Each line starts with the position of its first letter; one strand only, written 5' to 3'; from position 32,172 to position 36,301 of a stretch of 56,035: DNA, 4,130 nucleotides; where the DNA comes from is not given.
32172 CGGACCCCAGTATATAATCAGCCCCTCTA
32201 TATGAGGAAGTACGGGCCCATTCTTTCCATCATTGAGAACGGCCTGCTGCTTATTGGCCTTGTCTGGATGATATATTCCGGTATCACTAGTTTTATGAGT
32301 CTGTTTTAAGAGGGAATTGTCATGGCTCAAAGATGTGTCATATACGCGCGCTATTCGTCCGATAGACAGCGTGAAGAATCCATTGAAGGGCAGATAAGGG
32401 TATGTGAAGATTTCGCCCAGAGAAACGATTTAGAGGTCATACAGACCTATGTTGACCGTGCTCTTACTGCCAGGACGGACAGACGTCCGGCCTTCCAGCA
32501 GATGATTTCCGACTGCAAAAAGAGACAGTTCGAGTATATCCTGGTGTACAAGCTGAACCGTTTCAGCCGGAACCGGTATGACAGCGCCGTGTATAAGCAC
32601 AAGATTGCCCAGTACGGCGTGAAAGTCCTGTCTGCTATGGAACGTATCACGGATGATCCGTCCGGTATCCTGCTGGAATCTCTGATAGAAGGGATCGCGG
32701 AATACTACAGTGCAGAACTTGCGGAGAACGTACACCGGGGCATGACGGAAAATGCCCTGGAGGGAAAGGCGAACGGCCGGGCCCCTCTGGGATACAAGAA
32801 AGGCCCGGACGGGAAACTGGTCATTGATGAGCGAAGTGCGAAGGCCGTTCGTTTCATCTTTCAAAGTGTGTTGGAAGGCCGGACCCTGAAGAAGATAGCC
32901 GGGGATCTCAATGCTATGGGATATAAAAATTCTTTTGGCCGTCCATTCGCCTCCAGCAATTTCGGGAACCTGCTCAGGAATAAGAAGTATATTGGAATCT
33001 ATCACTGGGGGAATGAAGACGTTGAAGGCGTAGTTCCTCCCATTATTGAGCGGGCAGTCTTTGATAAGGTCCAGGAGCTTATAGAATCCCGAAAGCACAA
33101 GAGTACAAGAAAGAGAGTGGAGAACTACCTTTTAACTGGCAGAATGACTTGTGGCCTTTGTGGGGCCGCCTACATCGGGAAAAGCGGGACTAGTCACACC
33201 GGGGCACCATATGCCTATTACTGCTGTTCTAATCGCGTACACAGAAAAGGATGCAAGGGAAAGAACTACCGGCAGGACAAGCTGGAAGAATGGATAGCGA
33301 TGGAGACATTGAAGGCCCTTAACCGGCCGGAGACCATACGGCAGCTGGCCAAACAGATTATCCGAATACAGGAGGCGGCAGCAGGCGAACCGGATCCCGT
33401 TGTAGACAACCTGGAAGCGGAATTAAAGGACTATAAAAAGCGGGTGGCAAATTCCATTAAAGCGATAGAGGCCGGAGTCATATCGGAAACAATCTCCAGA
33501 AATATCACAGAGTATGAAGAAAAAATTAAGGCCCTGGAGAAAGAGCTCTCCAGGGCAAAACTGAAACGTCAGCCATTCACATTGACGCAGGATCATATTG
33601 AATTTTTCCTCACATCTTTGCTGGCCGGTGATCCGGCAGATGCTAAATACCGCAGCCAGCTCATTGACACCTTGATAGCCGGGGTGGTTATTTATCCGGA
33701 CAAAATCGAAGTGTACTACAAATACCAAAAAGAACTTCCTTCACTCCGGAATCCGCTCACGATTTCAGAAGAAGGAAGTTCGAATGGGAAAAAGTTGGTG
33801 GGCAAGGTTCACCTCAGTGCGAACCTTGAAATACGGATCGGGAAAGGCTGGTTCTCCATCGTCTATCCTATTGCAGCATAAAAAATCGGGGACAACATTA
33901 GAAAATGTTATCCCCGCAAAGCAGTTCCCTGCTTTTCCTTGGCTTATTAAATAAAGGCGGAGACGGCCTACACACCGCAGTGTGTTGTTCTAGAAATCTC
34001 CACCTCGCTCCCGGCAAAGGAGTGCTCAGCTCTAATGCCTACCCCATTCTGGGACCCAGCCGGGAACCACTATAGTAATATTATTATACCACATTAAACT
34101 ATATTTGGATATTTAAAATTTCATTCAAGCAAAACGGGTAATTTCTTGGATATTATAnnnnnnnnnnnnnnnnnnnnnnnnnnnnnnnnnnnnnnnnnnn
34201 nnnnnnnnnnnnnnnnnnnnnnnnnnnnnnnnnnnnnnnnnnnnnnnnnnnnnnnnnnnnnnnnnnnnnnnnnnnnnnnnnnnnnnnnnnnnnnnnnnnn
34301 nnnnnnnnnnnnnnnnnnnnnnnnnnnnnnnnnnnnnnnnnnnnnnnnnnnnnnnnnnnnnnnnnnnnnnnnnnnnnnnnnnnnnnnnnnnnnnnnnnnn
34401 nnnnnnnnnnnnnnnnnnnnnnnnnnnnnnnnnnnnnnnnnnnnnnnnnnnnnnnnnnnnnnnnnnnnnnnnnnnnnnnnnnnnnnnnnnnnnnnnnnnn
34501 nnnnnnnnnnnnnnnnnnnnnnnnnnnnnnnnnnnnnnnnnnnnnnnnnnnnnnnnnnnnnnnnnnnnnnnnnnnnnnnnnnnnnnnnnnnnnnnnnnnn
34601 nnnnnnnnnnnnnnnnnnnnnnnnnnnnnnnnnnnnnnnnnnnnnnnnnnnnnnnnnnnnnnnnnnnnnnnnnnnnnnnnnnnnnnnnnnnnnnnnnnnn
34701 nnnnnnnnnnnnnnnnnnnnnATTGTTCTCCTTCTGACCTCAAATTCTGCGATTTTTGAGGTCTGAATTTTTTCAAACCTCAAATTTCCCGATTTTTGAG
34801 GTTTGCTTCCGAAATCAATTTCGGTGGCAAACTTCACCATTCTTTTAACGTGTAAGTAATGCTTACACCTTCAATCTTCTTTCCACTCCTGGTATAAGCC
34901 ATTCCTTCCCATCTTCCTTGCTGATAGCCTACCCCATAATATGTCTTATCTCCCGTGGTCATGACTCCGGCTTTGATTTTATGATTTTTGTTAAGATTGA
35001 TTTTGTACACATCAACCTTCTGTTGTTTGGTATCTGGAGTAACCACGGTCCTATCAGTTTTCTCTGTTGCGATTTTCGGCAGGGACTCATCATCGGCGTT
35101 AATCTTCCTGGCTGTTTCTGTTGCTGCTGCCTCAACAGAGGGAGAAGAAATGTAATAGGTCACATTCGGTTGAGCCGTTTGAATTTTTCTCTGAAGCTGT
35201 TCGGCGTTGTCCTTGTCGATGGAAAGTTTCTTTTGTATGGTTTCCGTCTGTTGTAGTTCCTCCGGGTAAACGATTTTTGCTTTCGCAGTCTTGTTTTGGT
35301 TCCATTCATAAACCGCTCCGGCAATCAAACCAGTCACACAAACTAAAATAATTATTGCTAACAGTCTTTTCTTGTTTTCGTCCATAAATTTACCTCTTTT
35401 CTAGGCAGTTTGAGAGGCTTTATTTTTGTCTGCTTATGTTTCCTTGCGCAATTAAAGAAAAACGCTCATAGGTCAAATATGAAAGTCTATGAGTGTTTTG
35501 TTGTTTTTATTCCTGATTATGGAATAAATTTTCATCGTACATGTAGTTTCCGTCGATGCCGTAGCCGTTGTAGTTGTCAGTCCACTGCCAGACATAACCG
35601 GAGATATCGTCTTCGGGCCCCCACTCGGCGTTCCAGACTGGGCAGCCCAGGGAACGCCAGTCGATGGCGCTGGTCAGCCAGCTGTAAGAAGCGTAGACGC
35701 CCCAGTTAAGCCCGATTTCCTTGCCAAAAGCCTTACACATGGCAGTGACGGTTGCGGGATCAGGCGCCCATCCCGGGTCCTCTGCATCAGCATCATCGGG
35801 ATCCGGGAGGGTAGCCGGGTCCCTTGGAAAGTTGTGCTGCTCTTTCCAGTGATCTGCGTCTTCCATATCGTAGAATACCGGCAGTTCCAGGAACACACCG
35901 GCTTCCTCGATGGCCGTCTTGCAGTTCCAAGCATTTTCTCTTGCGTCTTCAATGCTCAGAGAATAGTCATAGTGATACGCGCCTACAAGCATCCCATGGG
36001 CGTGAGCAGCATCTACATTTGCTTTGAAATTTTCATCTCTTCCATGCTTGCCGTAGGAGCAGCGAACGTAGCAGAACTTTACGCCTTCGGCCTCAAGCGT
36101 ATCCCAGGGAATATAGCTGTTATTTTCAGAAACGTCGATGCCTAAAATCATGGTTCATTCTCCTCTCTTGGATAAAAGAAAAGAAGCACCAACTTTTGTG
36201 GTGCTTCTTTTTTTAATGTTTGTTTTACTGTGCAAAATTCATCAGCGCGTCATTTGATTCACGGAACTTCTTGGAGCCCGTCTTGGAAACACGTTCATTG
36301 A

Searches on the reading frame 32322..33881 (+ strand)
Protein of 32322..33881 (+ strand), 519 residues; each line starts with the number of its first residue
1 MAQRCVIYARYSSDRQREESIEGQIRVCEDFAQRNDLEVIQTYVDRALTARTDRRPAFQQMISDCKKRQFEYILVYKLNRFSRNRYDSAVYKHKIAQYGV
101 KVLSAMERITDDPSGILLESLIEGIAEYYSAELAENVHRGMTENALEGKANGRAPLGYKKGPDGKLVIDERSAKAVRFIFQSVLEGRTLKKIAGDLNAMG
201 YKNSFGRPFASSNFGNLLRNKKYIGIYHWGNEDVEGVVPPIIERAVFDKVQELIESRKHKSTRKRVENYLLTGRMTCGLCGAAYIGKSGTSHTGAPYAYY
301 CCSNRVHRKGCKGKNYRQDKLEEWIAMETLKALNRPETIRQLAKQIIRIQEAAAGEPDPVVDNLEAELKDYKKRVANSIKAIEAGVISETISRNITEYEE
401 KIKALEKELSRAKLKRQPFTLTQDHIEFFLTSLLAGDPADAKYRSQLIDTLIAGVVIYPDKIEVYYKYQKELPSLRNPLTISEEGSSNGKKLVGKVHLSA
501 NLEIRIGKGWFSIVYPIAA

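Call 10: search_protein_families(library=phrogs, proteins=[window:32322-33881:+], max_evalue=0.001)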
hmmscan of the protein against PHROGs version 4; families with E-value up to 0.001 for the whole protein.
window:32322-33881:+ (519 aa): 4 families
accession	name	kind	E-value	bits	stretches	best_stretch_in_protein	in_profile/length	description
phrog_95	-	integration and excision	9.2e-126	422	1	2-466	87-564/651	integrase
phrog_125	-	DNA, RNA and nucleotide metabolism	4.2e-21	76.6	1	2-256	19-250/254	DNA invertase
phrog_7701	-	DNA, RNA and nucleotide metabolism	5.9e-10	40.6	1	152-265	2-96/137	DNA invertase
phrog_6620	-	integration and excision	0.00077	20.1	1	3-102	56-152/201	transposase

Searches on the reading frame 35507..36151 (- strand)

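Call 40: search_protein_families(library=pfam, proteins=[window:35507-36151:-], max_evalue=0.01)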
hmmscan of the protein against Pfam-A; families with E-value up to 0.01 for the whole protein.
window:35507-36151:- (214 aa): 1 family
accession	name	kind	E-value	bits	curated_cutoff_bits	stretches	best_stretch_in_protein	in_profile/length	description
PF01183.26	Glyco_hydro_25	-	2.8e-18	67.3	27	1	5-197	1-178/180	Glycosyl hydrolases family 25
